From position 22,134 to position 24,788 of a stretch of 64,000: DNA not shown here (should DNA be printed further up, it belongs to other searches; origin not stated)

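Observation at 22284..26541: Three-gene module: sigma-like protein, zf-HC2 anti-sigma factor, and a Lon-like protease anchored in the membrane with a periplasmic FG-GAP domain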

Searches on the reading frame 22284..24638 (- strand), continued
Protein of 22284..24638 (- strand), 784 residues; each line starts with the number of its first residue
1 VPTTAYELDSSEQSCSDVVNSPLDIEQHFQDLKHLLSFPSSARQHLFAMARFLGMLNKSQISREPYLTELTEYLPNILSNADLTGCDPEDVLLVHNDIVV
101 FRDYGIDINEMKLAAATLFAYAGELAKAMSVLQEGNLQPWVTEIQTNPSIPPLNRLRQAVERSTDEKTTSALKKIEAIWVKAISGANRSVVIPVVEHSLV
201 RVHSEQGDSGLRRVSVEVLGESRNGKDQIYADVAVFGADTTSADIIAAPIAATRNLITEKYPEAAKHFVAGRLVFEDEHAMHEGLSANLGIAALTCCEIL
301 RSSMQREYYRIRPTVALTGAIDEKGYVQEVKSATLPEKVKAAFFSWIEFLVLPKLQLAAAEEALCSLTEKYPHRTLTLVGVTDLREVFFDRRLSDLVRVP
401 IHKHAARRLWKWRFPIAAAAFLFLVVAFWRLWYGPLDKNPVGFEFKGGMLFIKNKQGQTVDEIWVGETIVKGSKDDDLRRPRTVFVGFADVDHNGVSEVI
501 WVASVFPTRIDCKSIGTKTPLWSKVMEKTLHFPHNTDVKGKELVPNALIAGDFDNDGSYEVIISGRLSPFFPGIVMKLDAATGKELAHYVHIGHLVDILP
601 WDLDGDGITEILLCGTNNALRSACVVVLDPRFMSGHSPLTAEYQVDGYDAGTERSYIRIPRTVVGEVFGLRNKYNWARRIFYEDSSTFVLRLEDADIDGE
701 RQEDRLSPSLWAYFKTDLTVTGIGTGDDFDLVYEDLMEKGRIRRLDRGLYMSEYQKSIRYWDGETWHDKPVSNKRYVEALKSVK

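Call 35: search_solved_structures(query=A4, max_evalue=1, show_alignments=2)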
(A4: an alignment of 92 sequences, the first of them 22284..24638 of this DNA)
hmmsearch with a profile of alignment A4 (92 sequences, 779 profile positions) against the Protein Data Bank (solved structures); distinct sequences matched with E-value up to 1: 61 (the best 60 are shown).
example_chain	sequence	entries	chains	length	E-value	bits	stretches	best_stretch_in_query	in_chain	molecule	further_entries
1z0e_A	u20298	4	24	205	4.9e-06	28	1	236-380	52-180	Putative protease La homolog type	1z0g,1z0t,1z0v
1z0w_A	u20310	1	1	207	5e-06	28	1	236-380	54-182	Putative protease La homolog type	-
1z0c_A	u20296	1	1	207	7e-06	27.5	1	236-380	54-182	Putative protease La homolog type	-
7unh_A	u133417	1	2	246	1.2e-05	26.7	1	47-165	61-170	SP2 designed chlorophyll dimer protein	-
1z0b_A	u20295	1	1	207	1.3e-05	26.6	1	236-380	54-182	Putative protease La homolog type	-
7uni_A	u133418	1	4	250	1.3e-05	26.6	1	47-166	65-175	SP2-ZnPPaM designed chlorophyll dimer protein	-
1xhk_A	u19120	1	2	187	8e-05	24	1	199-334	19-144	Putative protease La homolog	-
8dvh_A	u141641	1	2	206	0.0003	22.1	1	199-357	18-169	Lon protease 2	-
4fw9_A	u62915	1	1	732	0.00038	21.7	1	236-335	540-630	TTC1975 peptidase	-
4fwd_A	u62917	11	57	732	0.00038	21.7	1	236-335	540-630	TTC1975 peptidase | endopeptidase La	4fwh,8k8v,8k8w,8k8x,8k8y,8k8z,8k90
7eux_A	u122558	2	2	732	0.00053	21.3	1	236-335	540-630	Endopeptidase La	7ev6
9etn_A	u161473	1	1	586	0.00059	21.1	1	434-560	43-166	Cartilage acidic protein 1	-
7sxo_A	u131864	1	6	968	0.00064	21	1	243-359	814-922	Lon protease homolog, mitochondrial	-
4fwg_A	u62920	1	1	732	0.00084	20.6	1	238-335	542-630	TTC1975 peptidase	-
2x36_A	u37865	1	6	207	0.0055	17.9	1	303-357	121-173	LON PROTEASE HOMOLOG, MITOCHONDRIAL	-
1rr9_A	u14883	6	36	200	0.01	17.1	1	303-379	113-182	ATP-dependent protease La | Lon protease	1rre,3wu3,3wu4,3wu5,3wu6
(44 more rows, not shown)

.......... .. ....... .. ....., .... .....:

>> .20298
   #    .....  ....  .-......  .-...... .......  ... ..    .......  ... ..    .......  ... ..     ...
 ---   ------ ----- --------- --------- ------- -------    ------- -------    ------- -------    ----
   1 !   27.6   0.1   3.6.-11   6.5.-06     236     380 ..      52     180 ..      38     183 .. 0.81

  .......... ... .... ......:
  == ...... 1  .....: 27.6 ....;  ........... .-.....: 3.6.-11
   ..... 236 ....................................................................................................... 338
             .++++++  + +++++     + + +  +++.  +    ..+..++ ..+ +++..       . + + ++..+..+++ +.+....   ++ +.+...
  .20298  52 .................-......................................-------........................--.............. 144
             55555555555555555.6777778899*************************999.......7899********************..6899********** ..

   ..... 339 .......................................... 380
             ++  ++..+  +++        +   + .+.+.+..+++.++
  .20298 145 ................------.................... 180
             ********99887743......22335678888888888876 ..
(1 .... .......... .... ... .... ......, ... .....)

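Call 38: find_related_loci(query=A1, collection=genome_contigs, flank=6000)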
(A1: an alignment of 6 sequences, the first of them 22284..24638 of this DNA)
Query A1 (784 aa) in genome_contigs; peptide patterns used: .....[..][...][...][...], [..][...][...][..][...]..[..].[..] (x = any residue, [..] = any of these).
105 stretches matched a pattern; 7 encode a relative of the query (tblastn E <= 1e-3); 7 distinct loci.
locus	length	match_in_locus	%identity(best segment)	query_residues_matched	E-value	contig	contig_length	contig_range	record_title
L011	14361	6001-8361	44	16-782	0e+0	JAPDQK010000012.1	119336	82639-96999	MAG: Candidatus Zhuqueibacter pondensis isolate JZ4_201709_bins_45 JZ-4_201709_bins_45_scaffold_12, whole genome shotgun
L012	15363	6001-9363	33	56-783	5e-108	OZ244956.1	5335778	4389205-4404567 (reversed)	MAG: Rhodothermales bacterium isolate 15077258-f85a-4161-b90e-b328002e090c genome assembly, chromosome: 1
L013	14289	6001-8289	30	19-762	7e-108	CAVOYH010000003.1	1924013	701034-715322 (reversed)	MAG: uncultured Bacteroidetes bacterium isolate MFD09964.bin.2.229 genome assembly, contig: contig_3754, whole genome sh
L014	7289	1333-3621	30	19-778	7e-103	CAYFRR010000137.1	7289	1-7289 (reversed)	MAG TPA_asm: uncultured Rhodothermales bacterium isolate ERP107533_co1_148 genome assembly, contig: NODE_12289_length_72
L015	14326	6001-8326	31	21-776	1e-101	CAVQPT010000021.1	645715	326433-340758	MAG: uncultured Bacteroidetes bacterium isolate MFD09964.bin.3.183 genome assembly, contig: contig_9311, whole genome sh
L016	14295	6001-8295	26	18-776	3e-67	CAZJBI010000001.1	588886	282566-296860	MAG TPA_asm: uncultured Rhodohalobacter sp. isolate binchicken_co405_143 genome assembly, contig: NODE_4_length_588886_c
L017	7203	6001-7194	31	19-413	1e-46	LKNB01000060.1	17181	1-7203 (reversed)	MAG: Rhodothermaceae bacterium Tc-Br11_B2g6_7 LTtc-BRINE-C1355, whole genome shotgun sequence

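Call 46: predict_structure(alignment_id=A4)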
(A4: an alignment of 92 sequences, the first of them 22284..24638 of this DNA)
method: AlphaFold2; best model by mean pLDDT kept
length: 784 residues; sequences in the alignment: 92
mean_pLDDT: 93.0   pTM: 0.64
mean pLDDT of the five models: 93.0, 92.7, 92.6, 92.2, 91.8
residues with pLDDT >= 90: 669; 70-90: 80; 50-70: 17; < 50: 18
segments of 3 or more residues with pLDDT < 50: 1-16
pLDDT, mean of each block of 10 residues (from residue 1): 40 53 94 93 94 93 95 96 96 95 93 97 97 89 95 97 96 98 93 89 74 96 97 74 91 98 97 91 88 98 97 98 98 96 98 98 98 98 98 98 92 79 86 90 95 96 94 65 84 97 94 96 97 94 96 97 95 98 98 97 97 98 98 98 97 98 97 95 95 95 93 98 97 97 95 98 98 98 94
secondary structure, 60 per line:
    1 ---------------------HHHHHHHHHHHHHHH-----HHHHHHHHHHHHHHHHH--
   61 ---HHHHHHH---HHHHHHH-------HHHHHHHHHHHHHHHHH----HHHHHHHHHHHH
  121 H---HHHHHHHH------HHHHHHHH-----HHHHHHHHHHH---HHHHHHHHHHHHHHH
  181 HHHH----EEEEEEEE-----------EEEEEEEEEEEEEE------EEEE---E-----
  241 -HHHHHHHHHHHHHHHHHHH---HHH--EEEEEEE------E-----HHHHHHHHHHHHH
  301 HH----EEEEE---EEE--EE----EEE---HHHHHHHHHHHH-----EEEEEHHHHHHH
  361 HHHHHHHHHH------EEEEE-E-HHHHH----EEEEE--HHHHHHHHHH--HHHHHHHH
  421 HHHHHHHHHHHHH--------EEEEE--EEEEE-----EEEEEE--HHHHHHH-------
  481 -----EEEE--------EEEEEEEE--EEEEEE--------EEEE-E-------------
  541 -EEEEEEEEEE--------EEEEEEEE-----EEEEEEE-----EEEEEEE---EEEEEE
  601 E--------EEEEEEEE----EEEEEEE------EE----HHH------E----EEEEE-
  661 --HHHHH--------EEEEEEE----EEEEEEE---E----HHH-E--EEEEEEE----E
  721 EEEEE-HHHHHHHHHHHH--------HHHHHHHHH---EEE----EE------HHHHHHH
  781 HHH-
elements in order (helices of 4 or more, strands of 3 or more residues): H22-36 H42-58 H64-70 H74-80 H88-104 H109-121 H125-132 H139-146 H152-162 H166-184 E189-196 E208-221 E228-231 H242-260 E269-275 H288-302 E307-311 E315-317 E326-328 H332-343 E349-353 H354-370 E377-381 H385-389 E394-398 H401-410 H413-433 E442-446 E449-453 E459-464 H467-473 E486-489 E498-505 E508-513 E522-525 E542-551 E560-567 E573-579 E585-591 E595-601 E610-617 E622-628 E655-659 H663-667 E676-682 E687-693 E709-715 E720-725 H727-738 H747-755 E759-761 H774-783

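Call 49: fold_search(model_id=the predicted structure, library=pdb)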
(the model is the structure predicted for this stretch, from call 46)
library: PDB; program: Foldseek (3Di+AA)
matches with E <= 10: 776; with E <= 0.001: 165
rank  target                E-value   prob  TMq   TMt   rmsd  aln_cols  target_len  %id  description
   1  7sxo_B                7.0e-10  1.00  0.22  0.34  11.1       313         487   15  Yeast Lon (PIM1) with endogenous substrate (released 2022-01-12)
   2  7sxo_D                1.2e-09  1.00  0.21  0.29  11.0       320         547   14  Yeast Lon (PIM1) with endogenous substrate (released 2022-01-12)
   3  4ypm                  1.3e-09  1.00  0.22  0.54   6.4       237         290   21  Crystal structure of a LonA protease domain in complex with bortezomib (released 2016-03-16)
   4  7p0m_B                1.3e-09  1.00  0.21  0.30  11.2       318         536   15  Human mitochondrial Lon protease with substrate in the ATPase and protease domains (released 2021-08-11)
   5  7sxo_A                1.4e-09  1.00  0.24  0.32  12.5       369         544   15  Yeast Lon (PIM1) with endogenous substrate (released 2022-01-12)
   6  7sxo_C                1.5e-09  1.00  0.22  0.34  12.3       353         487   15  Yeast Lon (PIM1) with endogenous substrate (released 2022-01-12)
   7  9cc1_E                1.6e-09  1.00  0.21  0.31   9.6       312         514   15  Human Mitochondrial LONP1 Idle State bound to substrate and 6 ADP (released 2025-04-30)
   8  7p0m_D                1.6e-09  1.00  0.21  0.30  10.8       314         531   14  Human mitochondrial Lon protease with substrate in the ATPase and protease domains (released 2021-08-11)
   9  7sxo_E                2.0e-09  1.00  0.23  0.32  12.1       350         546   15  Yeast Lon (PIM1) with endogenous substrate (released 2022-01-12)
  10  5e7s_L                2.1e-09  1.00  0.21  0.55  11.4       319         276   18  Hexameric structure of a LonA protease domain in active state (released 2016-03-16)
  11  6on2_D                2.7e-09  1.00  0.21  0.31   9.6       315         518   14  Lon Protease from Yersinia pestis with Y2853 substrate (released 2019-05-01)
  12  7p09_D                3.5e-09  1.00  0.21  0.30   9.7       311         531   16  Human mitochondrial Lon protease with substrate in the ATPase domain (released 2021-08-11)
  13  7krz_C                3.5e-09  1.00  0.21  0.31  14.2       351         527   16  Human mitochondrial LONP1 in complex with Bortezomib (released 2021-02-24)
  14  5e7s_A                3.5e-09  1.00  0.20  0.49  12.8       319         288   18  Hexameric structure of a LonA protease domain in active state (released 2016-03-16)
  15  5e7s_D                3.9e-09  1.00  0.21  0.52  12.1       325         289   17  Hexameric structure of a LonA protease domain in active state (released 2016-03-16)
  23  3wu6_A                7.8e-09  1.00  0.20  0.76   4.1       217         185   18  Oxidized E.coli Lon Proteolytic domain (released 2014-11-12)
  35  3wu6_B                1.1e-08  1.00  0.20  0.77   3.8       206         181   18  Oxidized E.coli Lon Proteolytic domain (released 2014-11-12)
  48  3wu6_F                2.2e-08  1.00  0.20  0.79   3.8       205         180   17  Oxidized E.coli Lon Proteolytic domain (released 2014-11-12)
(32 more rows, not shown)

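Call 83: find_encoding_contigs(protein=P0204, flank=5000, max_places=2)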
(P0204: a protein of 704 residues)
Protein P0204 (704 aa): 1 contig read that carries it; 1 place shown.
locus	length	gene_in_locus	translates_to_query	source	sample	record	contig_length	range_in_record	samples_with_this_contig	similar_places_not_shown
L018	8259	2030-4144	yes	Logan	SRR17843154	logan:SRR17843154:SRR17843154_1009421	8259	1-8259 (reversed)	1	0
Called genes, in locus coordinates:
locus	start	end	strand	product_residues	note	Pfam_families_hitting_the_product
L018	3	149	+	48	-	?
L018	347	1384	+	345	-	-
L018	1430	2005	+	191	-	-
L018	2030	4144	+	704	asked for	-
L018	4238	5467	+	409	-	-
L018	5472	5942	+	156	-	-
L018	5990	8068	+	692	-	PF14870:PSII_BNR (weak), PF02012:BNR (faint), PF14870:PSII_BNR, PF18962:Por_Secre_tail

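Call 84: find_encoding_contigs(protein=P0136, flank=5000, max_places=2)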
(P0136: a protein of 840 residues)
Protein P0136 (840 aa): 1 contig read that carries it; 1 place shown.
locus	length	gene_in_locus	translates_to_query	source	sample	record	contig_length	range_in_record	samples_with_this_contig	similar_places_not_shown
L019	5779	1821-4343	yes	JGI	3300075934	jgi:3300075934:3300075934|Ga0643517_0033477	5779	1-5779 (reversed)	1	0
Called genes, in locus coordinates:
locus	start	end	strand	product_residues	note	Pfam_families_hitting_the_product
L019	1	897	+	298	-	?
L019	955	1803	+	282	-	-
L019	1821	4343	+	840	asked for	-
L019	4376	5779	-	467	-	?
